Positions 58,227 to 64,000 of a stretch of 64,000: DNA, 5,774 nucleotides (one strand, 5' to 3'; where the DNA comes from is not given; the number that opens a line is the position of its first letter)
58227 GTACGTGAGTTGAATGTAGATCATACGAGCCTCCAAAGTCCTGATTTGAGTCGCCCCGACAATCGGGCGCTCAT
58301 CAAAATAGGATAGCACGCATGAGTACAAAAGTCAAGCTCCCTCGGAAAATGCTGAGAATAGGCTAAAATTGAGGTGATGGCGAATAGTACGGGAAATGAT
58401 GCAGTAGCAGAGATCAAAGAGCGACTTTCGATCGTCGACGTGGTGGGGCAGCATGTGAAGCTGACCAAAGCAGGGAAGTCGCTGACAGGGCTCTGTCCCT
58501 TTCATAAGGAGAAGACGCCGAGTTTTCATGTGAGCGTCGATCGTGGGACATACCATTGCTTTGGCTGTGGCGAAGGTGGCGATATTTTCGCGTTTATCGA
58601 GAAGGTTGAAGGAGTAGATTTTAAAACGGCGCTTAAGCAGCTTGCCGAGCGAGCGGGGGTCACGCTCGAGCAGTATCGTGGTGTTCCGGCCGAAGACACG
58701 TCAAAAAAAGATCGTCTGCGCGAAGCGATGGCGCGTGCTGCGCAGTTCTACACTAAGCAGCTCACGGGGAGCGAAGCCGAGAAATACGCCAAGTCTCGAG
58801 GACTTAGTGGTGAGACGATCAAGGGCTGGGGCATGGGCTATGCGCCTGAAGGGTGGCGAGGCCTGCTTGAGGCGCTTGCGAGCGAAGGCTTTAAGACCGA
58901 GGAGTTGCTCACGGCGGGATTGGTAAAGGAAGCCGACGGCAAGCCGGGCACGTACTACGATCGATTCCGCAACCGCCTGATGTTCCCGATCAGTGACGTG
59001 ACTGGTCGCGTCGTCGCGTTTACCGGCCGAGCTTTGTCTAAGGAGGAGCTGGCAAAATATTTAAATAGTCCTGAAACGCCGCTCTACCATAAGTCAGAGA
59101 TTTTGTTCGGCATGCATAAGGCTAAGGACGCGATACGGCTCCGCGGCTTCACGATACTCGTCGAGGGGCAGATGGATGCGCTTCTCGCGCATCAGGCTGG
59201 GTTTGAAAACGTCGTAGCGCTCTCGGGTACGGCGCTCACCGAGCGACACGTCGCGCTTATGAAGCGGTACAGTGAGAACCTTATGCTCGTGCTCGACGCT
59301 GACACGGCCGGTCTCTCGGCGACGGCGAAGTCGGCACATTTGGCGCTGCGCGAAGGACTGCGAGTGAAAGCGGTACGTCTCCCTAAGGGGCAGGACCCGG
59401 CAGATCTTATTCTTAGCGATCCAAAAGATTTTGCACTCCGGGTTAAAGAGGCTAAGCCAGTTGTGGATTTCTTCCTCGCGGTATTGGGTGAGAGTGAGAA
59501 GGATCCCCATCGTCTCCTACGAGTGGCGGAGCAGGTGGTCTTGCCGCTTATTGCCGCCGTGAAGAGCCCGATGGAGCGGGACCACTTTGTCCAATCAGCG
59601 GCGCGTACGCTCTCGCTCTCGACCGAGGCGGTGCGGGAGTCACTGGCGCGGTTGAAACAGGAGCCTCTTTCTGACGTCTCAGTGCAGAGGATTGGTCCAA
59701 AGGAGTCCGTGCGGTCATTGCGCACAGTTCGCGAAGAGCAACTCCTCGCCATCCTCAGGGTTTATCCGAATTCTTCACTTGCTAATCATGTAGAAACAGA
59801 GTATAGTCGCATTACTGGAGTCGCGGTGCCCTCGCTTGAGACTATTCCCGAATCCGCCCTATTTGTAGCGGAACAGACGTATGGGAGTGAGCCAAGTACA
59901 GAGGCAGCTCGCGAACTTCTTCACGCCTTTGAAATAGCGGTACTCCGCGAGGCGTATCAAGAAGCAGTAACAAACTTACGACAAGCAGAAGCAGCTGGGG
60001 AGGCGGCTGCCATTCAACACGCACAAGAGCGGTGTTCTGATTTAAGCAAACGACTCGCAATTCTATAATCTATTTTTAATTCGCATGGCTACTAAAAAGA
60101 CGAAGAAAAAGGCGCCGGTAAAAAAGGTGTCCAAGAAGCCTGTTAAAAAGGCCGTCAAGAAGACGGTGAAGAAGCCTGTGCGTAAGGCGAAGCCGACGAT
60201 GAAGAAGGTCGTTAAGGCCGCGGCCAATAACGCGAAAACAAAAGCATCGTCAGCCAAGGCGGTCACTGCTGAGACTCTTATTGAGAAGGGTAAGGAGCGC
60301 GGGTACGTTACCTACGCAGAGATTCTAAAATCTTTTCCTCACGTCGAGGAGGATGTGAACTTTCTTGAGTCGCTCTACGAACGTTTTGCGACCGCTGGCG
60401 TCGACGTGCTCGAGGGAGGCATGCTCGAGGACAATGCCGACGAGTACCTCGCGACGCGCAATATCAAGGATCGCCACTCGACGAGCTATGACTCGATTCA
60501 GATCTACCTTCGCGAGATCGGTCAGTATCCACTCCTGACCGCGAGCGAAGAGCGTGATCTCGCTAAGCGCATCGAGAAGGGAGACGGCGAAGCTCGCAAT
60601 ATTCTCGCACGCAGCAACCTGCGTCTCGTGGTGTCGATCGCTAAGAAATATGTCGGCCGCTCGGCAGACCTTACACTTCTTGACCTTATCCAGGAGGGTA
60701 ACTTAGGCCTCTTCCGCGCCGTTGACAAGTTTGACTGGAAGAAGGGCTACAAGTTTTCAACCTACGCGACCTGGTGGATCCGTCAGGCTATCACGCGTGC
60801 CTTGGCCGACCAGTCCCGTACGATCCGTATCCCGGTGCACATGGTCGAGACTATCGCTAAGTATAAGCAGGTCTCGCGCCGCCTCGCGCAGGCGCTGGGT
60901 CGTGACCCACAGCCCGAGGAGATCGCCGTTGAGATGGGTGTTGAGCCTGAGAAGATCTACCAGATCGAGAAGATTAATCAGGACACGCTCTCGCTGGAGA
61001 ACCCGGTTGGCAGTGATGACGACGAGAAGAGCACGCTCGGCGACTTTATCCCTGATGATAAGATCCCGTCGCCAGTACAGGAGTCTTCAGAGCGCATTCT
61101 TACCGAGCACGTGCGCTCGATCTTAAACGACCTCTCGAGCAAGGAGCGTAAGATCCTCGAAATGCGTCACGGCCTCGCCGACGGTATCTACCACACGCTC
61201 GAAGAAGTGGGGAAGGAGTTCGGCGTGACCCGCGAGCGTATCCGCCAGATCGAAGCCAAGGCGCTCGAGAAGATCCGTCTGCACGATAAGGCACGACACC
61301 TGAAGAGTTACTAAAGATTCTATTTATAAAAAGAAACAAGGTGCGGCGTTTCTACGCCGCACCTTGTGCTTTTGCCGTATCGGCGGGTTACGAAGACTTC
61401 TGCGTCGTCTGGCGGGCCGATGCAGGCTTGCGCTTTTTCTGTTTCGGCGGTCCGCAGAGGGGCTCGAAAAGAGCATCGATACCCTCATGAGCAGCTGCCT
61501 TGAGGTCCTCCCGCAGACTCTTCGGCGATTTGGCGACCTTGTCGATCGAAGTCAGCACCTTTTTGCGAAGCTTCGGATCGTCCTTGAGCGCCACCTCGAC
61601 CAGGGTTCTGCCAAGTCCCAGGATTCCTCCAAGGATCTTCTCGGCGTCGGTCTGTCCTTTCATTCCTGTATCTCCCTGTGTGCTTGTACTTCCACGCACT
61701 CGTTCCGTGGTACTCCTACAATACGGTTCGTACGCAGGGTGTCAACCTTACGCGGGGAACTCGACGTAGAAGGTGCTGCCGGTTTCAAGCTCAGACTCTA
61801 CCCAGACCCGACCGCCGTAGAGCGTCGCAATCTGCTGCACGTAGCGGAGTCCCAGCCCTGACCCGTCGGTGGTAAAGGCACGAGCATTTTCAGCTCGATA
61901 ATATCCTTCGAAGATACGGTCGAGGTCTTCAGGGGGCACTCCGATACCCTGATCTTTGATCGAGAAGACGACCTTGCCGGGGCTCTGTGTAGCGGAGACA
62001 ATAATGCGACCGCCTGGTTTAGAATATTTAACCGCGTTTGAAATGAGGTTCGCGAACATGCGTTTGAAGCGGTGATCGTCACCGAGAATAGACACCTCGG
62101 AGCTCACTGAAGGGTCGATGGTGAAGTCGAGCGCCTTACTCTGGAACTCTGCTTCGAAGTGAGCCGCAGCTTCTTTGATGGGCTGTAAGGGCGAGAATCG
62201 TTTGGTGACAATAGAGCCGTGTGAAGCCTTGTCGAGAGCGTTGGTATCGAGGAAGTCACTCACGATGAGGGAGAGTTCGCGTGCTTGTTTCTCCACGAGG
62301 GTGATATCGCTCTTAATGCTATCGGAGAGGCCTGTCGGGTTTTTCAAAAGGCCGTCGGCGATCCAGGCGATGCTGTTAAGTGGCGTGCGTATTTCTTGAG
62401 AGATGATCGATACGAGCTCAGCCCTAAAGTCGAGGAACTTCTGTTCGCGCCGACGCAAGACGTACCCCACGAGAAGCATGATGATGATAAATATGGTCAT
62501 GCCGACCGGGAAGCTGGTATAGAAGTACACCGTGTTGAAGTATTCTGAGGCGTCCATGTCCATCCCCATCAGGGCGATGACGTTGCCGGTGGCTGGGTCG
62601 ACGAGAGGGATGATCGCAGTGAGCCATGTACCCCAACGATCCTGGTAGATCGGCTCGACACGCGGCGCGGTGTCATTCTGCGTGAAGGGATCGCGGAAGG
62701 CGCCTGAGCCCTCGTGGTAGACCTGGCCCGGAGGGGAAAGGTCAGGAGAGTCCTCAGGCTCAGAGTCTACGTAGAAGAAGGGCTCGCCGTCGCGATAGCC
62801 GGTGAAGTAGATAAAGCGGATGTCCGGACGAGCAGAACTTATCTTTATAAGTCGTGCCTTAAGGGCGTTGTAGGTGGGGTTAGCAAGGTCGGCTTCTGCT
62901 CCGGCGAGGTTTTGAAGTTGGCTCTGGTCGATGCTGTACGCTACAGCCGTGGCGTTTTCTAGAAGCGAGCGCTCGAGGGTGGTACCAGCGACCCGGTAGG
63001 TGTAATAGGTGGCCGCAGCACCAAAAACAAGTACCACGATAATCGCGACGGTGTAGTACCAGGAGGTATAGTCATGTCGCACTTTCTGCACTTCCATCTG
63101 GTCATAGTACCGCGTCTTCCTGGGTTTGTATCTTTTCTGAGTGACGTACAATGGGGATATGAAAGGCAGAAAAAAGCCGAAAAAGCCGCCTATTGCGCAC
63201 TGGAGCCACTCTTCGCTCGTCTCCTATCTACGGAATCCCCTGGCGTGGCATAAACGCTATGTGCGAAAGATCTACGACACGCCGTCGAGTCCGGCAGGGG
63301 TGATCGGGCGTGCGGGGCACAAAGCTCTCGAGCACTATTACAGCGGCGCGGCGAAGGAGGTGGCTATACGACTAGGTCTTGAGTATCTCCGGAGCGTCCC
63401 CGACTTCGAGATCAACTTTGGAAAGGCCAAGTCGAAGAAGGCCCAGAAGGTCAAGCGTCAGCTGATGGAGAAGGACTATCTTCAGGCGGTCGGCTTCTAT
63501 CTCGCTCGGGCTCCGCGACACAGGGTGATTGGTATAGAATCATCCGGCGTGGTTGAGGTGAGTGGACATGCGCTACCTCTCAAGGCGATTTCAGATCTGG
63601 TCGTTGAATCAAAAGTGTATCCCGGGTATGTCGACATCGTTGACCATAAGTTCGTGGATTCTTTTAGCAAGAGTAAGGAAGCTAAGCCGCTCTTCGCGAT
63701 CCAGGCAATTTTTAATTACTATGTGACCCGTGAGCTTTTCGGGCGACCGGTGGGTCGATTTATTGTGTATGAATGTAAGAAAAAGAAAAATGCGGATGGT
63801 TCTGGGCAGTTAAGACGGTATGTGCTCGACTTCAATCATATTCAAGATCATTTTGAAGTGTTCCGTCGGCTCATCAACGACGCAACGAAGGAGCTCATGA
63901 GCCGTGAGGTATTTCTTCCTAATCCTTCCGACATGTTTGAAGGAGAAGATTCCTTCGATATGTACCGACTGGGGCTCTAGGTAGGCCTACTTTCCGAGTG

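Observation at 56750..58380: HicB–HicA toxin-antitoxin plus a coupled third gene, embedded between two copies of a small repeat module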

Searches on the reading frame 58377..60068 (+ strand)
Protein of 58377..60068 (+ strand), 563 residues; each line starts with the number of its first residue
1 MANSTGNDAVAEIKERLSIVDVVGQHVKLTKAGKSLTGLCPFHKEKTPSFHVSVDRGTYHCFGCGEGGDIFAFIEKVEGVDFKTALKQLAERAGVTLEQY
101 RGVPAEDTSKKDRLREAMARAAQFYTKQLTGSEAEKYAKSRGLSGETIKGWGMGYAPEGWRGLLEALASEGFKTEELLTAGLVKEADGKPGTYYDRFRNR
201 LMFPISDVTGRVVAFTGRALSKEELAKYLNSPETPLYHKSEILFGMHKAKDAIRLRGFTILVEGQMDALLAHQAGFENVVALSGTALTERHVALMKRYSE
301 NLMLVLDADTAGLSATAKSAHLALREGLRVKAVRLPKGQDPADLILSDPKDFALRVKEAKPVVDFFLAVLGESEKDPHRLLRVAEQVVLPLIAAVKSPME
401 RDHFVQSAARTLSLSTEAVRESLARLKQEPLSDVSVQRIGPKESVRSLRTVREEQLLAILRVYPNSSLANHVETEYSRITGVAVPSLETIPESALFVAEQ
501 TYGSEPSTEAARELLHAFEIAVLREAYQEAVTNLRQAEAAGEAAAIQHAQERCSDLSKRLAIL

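Call 13: find_related_loci(query=window:58377-60068:+, collection=genome_contigs, flank=10000)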
Query window:58377-60068:+ (563 aa) in genome_contigs; peptide patterns used: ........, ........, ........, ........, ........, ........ (x = any residue, [..] = any of these).
600 stretches matched a pattern (row limit reached: there are more); 595 encode a relative of the query (tblastn E <= 1e-3); the best 80 are kept; 80 distinct loci.
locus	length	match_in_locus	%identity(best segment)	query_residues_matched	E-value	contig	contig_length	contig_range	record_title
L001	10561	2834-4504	69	7-561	0e+0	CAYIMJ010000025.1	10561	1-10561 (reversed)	MAG TPA_asm: uncultured Candidatus Saccharibacteria bacterium isolate ERP119705_co25_280 genome assembly, contig: NODE_5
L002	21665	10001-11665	67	7-561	0e+0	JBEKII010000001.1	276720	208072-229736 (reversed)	MAG: Minisyncoccia bacterium isolate SPRUCE 297 SPRUCE_297_1, whole genome shotgun sequence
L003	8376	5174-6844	68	7-561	0e+0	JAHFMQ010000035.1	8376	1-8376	MAG: Candidatus Kaiserbacteria bacterium isolate nzgw460 NODE_4149_length_8377_cov_3.826672, whole genome shotgun sequen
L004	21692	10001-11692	66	3-561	0e+0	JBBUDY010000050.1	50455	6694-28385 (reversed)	MAG: Patescibacteria group bacterium isolate H32-bin018_1 H32_bin018_1_000000000050, whole genome shotgun sequence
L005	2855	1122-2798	66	7-563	0e+0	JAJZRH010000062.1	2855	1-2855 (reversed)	MAG: bacterium isolate SKS1.bin80 NODE_66240_length_2855_cov_1.467009, whole genome shotgun sequence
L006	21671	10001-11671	66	7-561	0e+0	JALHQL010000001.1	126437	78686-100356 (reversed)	MAG: Candidatus Paceibacterota bacterium isolate bin.85 c_000000000925, whole genome shotgun sequence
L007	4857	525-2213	66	3-563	0e+0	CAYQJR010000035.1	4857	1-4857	MAG TPA_asm: uncultured Candidatus Saccharibacteria bacterium isolate SRP136066_co1_416 genome assembly, contig: NODE_31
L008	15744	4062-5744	65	8-561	0e+0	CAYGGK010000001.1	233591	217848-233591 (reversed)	MAG TPA_asm: uncultured Candidatus Saccharibacteria bacterium isolate ERP113451_co3_264 genome assembly, contig: NODE_5_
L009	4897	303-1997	64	7-561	0e+0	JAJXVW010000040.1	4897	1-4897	MAG: bacterium isolate BP5.bin47 NODE_35068_length_4897_cov_1.285535, whole genome shotgun sequence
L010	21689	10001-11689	66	3-563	0e+0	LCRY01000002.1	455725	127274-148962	MAG: Parcubacteria group bacterium GW2011_GWA1_56_13 UY93_C0002, whole genome shotgun sequence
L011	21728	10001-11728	64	7-563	0e+0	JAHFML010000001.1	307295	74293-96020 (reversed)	MAG: bacterium isolate nzgw456 NODE_12_length_307296_cov_23.181919, whole genome shotgun sequence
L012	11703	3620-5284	64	7-563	0e+0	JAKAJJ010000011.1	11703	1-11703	MAG: bacterium isolate WY3.bin89 NODE_10022_length_11703_cov_1.486351, whole genome shotgun sequence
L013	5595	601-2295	60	7-562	0e+0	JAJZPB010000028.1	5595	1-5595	MAG: bacterium isolate SKS1.bin108 NODE_25572_length_5595_cov_4.001646, whole genome shotgun sequence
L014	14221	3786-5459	60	7-561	0e+0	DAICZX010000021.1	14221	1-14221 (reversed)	MAG TPA_asm: Candidatus Parcubacteria bacterium isolate clean1827 k141_323715, whole genome shotgun sequence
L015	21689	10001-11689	58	7-563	0e+0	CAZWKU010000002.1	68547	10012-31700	MAG TPA_asm: uncultured Candidatus Saccharibacteria bacterium isolate ERP113451_co3_431 genome assembly, contig: NODE_16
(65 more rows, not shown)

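Call 109: search_protein_families(library=pfam, proteins=[L015:8873-9520:-, L001:2548-2736:-], max_evalue=0.01)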
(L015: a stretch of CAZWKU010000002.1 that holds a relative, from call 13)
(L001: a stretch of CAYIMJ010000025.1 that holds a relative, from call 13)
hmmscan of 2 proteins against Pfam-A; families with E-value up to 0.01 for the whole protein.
L015:8873-9520:- (215 aa): 1 family
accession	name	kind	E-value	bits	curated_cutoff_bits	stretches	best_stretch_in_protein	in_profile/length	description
PF13302.13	Acetyltransf_3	-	7.8e-10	40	25.4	1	42-157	29-138/138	Acetyltransferase (GNAT) domain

L001:2548-2736:- (63 aa): 1 family
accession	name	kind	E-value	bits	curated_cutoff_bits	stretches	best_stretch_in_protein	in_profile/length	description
PF13445.12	zf-RING_UBOX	-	0.0082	16.6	25.2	0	4-23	1-20/39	RING-type zinc-finger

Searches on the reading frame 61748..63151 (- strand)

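Call 98: search_protein_families(library=pfam, proteins=[window:61748-63151:-], max_evalue=0.001)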
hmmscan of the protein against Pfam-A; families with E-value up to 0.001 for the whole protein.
window:61748-63151:- (467 aa): 2 families
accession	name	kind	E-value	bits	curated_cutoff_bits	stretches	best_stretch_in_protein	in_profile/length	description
PF02518.31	HATPase_c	-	6e-28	97.9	26.4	1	357-466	1-108/111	Histidine kinase-, DNA gyrase B-, and HSP90-like ATPase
PF00512.31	HisKA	-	2.7e-08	34.2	26.9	1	243-304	2-61/66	His Kinase A (phospho-acceptor) domain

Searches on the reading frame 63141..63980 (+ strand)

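Call 98: search_protein_families(library=pfam, proteins=[window:63141-63980:+], max_evalue=0.001)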
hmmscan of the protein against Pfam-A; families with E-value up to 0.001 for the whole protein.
window:63141-63980:+ (279 aa): 1 family
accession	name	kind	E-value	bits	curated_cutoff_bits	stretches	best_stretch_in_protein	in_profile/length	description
PF12705.13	PDDEXK_1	-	2.8e-13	50.8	22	1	20-263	1-234/247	PD-(D/E)XK nuclease superfamily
